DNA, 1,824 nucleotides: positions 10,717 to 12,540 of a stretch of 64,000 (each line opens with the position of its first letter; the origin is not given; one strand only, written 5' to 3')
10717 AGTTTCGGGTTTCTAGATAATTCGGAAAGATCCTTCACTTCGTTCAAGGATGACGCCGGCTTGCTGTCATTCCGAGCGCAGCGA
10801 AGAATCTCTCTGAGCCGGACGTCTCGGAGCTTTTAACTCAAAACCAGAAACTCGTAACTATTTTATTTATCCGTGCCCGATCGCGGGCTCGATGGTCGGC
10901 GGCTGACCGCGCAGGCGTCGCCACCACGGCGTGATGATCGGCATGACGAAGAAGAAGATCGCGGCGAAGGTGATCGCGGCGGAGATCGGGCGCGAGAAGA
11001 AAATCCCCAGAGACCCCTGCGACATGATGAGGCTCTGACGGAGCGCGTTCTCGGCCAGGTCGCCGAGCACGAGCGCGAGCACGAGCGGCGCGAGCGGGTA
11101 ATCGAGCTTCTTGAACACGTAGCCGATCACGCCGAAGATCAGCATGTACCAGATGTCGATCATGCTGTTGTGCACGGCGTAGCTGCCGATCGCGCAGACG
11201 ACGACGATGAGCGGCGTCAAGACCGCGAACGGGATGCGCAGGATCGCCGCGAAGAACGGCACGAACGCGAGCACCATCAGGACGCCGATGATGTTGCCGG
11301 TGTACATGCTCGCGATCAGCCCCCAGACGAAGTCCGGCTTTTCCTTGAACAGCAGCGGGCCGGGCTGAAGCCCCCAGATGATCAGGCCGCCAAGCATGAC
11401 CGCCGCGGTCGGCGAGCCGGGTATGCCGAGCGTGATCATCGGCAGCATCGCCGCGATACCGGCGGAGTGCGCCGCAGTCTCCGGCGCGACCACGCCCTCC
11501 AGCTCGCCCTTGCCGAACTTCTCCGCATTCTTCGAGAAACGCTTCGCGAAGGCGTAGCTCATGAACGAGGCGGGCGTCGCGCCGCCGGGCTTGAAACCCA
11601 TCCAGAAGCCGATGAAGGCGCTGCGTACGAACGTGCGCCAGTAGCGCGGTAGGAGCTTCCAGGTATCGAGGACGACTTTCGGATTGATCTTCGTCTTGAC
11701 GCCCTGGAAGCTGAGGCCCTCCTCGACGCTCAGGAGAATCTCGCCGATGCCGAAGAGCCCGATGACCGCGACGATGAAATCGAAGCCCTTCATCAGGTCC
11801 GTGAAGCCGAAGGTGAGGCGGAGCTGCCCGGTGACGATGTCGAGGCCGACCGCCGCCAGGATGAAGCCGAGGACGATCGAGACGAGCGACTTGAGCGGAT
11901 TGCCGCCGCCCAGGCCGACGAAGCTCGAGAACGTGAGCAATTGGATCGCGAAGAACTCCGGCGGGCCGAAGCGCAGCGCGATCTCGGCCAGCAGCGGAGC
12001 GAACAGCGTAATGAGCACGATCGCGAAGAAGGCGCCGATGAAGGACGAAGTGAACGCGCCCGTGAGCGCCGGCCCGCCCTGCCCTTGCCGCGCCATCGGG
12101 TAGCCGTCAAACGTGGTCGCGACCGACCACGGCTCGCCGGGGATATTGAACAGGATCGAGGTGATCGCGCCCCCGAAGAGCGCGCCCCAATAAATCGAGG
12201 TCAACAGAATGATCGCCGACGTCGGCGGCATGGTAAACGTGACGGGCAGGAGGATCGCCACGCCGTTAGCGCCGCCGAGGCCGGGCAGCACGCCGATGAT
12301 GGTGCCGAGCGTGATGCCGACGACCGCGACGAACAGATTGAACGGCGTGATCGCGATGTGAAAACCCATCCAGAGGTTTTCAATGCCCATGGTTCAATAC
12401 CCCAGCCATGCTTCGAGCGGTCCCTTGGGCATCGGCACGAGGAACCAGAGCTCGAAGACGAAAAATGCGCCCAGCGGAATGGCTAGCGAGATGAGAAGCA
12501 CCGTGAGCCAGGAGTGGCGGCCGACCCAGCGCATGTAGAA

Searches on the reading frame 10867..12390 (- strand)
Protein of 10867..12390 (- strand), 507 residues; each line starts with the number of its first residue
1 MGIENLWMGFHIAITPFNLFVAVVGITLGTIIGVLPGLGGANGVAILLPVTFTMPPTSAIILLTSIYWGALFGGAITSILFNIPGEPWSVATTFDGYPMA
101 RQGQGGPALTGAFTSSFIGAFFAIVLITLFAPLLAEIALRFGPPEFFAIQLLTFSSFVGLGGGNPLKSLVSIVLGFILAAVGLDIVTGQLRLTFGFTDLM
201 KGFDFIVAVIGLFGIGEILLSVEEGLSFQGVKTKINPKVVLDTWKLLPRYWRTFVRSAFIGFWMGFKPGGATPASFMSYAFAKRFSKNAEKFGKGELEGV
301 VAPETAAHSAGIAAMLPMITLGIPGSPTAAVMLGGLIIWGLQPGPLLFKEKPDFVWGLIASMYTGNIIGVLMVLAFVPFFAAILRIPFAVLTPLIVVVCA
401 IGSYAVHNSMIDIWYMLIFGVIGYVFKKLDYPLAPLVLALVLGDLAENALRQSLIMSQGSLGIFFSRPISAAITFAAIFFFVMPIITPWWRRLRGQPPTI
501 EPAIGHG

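Call 29: search_protein_families(library=pfam, proteins=[window:10867-12390:-], max_evalue=0.00001)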
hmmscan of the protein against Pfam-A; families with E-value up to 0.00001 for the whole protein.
window:10867-12390:- (507 aa): 1 family
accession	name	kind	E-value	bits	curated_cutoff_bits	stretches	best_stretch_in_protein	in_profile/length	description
PF01970.21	TctA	-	4e-153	510.5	28.9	1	19-438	1-423/423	Tripartite tricarboxylate transporter TctA family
